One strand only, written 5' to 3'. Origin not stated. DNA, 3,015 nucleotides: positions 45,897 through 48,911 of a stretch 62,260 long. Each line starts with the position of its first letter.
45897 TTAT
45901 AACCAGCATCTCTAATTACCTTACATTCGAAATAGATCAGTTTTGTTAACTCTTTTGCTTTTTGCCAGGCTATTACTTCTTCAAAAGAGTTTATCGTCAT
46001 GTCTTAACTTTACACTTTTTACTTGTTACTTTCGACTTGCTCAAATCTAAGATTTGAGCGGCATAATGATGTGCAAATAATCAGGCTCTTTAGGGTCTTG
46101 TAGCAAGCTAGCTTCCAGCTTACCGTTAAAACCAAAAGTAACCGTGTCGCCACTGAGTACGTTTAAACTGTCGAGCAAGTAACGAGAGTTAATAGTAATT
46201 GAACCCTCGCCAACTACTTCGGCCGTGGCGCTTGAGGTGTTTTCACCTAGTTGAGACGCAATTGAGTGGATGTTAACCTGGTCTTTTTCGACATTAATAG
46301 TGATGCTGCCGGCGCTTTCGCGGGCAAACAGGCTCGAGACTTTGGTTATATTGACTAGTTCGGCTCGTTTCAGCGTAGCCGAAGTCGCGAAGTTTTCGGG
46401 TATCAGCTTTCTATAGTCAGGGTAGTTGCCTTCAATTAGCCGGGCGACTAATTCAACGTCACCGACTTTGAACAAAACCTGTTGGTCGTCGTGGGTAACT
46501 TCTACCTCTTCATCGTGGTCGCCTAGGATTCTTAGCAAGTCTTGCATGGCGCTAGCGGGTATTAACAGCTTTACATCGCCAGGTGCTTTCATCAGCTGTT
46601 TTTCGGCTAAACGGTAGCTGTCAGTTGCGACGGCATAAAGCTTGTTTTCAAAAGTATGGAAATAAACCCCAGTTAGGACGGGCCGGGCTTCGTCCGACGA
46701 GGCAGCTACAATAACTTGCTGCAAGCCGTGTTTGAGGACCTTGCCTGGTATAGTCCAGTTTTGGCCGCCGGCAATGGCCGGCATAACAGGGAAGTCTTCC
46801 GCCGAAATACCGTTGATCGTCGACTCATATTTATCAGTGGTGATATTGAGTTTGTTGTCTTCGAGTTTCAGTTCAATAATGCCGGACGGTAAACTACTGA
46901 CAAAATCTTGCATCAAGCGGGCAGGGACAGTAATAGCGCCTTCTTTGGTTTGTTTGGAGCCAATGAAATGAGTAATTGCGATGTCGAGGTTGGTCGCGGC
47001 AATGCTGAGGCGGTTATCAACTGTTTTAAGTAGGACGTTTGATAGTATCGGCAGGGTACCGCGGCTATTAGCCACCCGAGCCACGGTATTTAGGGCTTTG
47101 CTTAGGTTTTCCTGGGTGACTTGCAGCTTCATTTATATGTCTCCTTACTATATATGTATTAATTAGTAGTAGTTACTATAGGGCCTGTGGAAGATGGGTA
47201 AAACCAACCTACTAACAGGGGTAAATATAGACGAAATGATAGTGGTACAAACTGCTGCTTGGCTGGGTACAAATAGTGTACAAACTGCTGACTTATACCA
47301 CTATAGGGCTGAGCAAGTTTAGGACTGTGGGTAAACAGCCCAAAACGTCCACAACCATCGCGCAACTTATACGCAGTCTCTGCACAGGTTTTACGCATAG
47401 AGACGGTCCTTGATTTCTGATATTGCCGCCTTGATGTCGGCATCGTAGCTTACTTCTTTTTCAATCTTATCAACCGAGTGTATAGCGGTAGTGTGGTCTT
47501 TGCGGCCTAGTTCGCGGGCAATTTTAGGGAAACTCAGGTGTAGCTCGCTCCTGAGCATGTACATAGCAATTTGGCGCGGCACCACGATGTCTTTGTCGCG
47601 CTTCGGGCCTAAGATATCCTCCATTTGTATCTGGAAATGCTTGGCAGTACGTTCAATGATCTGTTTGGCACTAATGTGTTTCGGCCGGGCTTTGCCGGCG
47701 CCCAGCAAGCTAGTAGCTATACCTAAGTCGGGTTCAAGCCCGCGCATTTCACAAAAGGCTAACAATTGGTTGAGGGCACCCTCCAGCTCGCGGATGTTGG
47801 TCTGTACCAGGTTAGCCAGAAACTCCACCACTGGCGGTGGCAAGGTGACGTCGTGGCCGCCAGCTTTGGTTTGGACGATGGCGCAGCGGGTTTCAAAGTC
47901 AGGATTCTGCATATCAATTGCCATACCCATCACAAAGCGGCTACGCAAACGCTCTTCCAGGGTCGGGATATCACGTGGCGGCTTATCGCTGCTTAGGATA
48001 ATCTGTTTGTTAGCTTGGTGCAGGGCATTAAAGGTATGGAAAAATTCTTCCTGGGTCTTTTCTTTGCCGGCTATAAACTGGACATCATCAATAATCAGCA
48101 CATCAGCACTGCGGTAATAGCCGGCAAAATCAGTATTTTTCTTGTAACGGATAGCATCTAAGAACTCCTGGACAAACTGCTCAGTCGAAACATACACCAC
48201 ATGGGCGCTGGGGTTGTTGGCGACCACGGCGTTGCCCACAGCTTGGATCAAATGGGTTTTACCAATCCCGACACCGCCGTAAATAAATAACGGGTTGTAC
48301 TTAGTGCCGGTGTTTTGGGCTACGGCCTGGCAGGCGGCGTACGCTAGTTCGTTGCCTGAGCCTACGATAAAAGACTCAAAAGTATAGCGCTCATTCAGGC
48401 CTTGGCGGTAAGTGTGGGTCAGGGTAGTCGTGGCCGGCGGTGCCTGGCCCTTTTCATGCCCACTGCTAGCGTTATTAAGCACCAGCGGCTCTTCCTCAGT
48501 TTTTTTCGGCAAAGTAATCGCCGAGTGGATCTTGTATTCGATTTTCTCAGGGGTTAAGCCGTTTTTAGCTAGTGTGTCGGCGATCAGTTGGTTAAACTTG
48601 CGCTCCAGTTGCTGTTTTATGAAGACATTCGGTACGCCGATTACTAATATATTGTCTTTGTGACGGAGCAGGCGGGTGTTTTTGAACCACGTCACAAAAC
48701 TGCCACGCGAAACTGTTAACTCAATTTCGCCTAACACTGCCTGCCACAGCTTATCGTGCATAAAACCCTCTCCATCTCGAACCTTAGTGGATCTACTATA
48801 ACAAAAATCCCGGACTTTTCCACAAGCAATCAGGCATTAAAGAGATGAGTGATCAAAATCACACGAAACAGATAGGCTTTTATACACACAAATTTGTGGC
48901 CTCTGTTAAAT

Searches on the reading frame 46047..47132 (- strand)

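Call 9: search_protein_families(library=pfam, proteins=[window:46047-47132:-], max_evalue=0.01)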
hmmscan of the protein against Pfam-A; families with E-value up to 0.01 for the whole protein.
window:46047-47132:- (361 aa): 3 families
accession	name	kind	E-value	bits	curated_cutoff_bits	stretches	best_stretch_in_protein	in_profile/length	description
PF00712.24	DNA_pol3_beta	-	5.6e-38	130.2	24.4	3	1-118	1-120/120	DNA polymerase III beta subunit, N-terminal domain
PF02767.21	DNA_pol3_beta_2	-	3.5e-34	118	27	2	127-239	1-116/116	DNA polymerase III beta subunit, central domain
PF02768.20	DNA_pol3_beta_3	-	1.8e-19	70.2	27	1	241-359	1-120/121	DNA polymerase III beta subunit, C-terminal domain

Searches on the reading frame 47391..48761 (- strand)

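Call 9: search_protein_families(library=pfam, proteins=[window:47391-48761:-], max_evalue=0.01)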
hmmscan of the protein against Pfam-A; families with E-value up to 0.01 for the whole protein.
window:47391-48761:- (456 aa): 12 families
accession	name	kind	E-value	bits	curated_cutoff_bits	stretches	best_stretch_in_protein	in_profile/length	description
PF00308.24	Bac_DnaA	-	9.4e-70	234.4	23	1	122-283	1-162/162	Bacterial DnaA ATPAse domain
PF08299.17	Bac_DnaA_C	-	3.5e-24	85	31.5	1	366-433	2-69/69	Bacterial dnaA protein helix-turn-helix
PF11638.13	DnaA_N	-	1.2e-10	41.3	24.6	1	4-64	2-63/65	DnaA N-terminal domain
PF01695.23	IstB_IS21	-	3.9e-08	33.5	24.1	1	158-261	95-195/238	IstB-like ATP binding protein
PF13401.12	AAA_22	-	8.9e-06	26.5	27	1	157-252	7-116/130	AAA domain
PF00004.35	AAA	-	1.3e-05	26.1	21.2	1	159-276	2-123/131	ATPase family associated with various cellular activities (AAA)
PF13191.12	AAA_16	-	0.00027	21.9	32.6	1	150-204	20-73/167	AAA ATPase domain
PF25201.1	nSTAND6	-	0.00085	19.8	27.7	1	154-200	17-63/148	Novel STAND NTPase 6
PF01637.24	ATPase_2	-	0.00096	19.5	33.2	1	153-256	18-114/225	ATPase domain predominantly from Archaea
PF13173.12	AAA_14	-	0.0012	19.3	27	1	156-242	3-86/129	AAA domain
PF00910.28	RNA_helicase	-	0.0054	17.6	21.5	0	159-248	2-75/105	RNA helicase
PF13245.12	AAA_19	-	0.0076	16.9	25.1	0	146-192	2-48/134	AAA domain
